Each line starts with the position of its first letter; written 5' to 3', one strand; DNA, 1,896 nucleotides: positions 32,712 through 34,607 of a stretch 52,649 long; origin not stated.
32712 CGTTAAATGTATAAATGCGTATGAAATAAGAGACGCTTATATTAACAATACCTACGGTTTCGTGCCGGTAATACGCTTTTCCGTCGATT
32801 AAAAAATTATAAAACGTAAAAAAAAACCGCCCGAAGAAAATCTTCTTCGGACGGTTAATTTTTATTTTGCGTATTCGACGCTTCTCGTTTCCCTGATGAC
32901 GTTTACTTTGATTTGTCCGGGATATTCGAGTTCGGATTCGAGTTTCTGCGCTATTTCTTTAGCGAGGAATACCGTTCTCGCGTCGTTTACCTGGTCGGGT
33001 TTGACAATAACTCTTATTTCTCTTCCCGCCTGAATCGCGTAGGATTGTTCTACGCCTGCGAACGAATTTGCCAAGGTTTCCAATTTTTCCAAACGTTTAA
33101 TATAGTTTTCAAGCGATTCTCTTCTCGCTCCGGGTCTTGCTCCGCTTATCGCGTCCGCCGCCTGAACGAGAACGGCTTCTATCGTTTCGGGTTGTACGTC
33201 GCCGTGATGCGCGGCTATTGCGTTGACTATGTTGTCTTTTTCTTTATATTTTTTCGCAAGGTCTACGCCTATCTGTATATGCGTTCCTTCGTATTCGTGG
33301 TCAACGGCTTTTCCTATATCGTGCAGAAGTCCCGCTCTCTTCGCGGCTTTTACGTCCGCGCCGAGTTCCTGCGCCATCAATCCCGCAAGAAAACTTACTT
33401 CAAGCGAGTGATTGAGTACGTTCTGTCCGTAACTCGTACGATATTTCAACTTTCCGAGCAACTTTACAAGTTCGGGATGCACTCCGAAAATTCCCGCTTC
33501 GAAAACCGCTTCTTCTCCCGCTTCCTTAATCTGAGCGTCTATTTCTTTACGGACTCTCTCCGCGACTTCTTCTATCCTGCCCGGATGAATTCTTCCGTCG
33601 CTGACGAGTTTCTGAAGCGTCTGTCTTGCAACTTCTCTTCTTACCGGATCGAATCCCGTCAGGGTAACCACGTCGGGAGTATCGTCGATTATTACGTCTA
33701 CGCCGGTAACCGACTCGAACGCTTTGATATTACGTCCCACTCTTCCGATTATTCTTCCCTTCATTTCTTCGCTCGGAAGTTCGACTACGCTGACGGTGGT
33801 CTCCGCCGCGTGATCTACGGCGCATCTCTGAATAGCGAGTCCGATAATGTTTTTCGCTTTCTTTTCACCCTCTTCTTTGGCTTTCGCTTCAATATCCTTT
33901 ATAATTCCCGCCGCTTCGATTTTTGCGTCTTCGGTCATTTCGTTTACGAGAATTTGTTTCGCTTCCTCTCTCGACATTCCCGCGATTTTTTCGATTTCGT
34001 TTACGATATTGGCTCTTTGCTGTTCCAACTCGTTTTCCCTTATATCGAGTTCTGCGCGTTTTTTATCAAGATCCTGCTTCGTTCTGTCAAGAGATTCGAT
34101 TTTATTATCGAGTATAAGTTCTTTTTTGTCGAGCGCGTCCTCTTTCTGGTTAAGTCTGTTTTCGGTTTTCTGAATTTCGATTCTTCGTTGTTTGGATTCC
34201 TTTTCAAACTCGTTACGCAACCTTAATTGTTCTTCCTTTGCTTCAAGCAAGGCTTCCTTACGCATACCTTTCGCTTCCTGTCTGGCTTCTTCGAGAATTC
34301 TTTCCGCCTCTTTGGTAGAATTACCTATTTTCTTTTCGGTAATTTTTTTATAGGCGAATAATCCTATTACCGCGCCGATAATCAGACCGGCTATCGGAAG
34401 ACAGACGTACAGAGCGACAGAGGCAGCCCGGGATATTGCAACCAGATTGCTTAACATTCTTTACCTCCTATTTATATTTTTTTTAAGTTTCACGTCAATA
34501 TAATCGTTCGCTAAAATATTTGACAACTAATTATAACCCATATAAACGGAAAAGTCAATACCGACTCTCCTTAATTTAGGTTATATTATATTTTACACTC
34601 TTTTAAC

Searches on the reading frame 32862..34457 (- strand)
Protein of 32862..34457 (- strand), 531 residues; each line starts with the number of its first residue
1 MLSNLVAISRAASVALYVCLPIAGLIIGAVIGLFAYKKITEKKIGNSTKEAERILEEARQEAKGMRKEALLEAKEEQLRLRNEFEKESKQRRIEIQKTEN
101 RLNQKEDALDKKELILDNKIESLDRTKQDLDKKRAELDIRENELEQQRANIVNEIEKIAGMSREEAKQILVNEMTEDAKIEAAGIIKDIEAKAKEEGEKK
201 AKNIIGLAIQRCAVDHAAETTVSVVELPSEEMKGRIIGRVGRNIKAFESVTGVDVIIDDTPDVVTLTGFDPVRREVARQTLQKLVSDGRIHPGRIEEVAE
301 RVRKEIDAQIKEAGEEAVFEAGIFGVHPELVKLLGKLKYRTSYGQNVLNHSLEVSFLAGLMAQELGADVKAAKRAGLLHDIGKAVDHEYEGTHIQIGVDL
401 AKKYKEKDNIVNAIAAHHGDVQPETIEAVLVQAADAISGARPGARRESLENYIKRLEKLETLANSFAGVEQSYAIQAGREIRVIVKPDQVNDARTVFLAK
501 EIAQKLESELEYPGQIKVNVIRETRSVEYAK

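Call 25: search_protein_families(library=pfam, proteins=[window:32862-34457:-])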
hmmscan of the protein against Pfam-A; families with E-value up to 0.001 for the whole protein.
window:32862-34457:- (531 aa): 4 families
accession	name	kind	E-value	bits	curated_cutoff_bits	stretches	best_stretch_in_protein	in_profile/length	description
PF12072.13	RNase_Y_N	-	1.6e-56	191.4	32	1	19-216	4-201/201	RNase Y N-terminal region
PF01966.28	HD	-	2.1e-20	73.6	22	1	347-438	1-114/116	HD domain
PF00013.35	KH_1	-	2.1e-08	34.2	21.5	1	225-282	4-65/66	KH domain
PF08668.18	HDOD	-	2.7e-05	24.2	22.9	1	346-400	94-149/196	HDOD domain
